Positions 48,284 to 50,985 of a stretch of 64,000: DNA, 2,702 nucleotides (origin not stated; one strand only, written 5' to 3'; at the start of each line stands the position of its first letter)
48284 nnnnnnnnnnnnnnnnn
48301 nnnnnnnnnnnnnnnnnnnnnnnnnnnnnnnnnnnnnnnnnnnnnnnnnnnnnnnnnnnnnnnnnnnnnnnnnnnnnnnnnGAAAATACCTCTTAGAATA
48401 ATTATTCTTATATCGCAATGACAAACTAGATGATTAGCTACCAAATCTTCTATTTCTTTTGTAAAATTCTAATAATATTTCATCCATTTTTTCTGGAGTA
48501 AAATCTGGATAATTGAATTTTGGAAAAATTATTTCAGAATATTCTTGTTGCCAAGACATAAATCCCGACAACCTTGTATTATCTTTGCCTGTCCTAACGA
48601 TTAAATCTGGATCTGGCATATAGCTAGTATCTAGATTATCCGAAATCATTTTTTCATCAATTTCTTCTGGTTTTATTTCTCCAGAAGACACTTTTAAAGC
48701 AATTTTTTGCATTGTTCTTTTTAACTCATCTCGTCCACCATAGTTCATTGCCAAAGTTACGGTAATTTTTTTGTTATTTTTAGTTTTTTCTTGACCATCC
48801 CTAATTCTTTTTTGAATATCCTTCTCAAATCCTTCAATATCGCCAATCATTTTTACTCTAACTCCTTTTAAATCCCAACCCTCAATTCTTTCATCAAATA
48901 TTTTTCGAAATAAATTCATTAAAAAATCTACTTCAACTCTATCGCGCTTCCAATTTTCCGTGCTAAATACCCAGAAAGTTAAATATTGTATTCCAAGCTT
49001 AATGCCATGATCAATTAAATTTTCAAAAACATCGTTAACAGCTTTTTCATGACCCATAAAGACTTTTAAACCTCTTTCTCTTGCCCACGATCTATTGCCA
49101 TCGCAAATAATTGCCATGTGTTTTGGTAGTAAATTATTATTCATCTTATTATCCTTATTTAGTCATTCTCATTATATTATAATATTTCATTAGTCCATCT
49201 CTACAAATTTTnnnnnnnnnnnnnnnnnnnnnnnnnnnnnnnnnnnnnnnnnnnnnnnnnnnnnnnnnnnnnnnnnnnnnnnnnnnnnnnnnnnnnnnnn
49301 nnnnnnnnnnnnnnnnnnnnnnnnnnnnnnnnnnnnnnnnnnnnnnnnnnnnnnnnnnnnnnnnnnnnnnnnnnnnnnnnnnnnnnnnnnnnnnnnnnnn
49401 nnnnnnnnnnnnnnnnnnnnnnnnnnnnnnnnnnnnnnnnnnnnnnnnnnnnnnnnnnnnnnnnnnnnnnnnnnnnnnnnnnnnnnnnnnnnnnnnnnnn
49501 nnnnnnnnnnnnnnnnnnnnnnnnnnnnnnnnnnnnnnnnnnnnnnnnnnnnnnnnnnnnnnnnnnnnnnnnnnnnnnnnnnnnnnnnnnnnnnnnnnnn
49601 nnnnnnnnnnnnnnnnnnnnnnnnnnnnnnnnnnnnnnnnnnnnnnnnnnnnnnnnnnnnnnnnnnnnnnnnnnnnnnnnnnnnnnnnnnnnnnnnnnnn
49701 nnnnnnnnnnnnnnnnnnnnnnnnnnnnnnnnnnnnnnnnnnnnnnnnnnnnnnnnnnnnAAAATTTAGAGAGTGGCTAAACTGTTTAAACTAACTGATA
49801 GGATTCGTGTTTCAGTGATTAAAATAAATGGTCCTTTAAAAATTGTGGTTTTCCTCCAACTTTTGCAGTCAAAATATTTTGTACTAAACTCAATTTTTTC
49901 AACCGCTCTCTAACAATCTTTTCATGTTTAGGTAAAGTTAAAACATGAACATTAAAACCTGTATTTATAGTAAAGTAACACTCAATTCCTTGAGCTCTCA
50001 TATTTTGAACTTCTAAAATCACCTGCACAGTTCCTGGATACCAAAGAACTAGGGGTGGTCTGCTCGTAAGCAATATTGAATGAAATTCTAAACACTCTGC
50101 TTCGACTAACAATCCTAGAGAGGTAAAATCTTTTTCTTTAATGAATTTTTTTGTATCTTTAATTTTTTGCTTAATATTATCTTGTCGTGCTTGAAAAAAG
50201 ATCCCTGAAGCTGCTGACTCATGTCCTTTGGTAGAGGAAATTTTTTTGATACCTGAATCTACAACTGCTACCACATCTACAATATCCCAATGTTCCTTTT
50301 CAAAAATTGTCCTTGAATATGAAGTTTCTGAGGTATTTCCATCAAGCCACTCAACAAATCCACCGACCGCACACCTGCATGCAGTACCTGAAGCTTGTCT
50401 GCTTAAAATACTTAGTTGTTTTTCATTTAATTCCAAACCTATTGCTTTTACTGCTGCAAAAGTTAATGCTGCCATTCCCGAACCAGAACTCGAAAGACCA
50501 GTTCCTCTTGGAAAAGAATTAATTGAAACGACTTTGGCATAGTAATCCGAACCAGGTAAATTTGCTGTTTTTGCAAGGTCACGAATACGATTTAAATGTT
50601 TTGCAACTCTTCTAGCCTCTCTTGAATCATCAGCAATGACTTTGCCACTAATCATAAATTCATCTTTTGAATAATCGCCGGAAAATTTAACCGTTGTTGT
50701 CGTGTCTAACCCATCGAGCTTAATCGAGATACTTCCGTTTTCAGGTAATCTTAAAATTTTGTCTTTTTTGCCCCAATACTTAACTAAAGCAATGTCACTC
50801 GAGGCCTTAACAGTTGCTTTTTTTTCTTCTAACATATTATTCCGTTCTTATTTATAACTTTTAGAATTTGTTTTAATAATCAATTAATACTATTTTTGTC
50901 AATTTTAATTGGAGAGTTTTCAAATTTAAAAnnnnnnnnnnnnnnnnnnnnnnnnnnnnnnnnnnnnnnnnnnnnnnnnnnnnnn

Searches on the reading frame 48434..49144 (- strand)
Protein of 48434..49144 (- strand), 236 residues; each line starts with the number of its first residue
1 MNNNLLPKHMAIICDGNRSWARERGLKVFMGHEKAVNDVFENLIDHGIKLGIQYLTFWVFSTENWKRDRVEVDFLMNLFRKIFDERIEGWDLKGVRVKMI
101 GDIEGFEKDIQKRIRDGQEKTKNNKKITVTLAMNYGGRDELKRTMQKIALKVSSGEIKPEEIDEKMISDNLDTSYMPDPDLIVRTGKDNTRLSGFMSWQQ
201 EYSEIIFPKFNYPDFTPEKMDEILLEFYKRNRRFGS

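Call 47: search_protein_families(library=pfam, proteins=[window:48434-49144:-], max_evalue=0.1)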
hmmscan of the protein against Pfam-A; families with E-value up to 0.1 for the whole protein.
window:48434-49144:- (236 aa): 1 family
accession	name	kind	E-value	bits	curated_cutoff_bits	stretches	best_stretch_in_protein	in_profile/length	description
PF01255.24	Prenyltransf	-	1.6e-67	227.7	27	1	13-235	1-219/219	Putative undecaprenyl diphosphate synthase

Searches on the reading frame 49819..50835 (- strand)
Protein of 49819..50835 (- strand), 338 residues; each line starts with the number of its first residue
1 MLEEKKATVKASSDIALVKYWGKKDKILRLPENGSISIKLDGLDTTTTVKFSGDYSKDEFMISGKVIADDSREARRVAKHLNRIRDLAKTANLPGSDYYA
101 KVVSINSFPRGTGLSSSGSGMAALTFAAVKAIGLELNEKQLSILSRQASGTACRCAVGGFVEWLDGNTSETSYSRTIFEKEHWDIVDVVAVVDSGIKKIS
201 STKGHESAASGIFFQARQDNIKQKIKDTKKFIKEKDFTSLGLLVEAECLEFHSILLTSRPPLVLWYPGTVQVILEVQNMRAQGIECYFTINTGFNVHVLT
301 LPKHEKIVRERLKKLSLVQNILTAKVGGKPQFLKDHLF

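Call 70: search_protein_families(library=pfam, proteins=[window:49819-50835:-], max_evalue=0.001)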
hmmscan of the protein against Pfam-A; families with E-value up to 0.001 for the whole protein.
window:49819-50835:- (338 aa): 3 families
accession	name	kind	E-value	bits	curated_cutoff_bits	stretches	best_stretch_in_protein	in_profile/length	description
PF22700.2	MVD-like_N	-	4.1e-48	163.4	27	1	11-173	1-156/157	Diphosphomevalonate decarboxylase-like N-terminal domain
PF18376.6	MDD_C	-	6.3e-12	46.1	23.2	1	188-318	2-136/186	Mevalonate 5-diphosphate decarboxylase C-terminal domain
PF00288.32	GHMP_kinases_N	-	1.5e-06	28.8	22.3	1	100-153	18-71/87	GHMP kinases N terminal domain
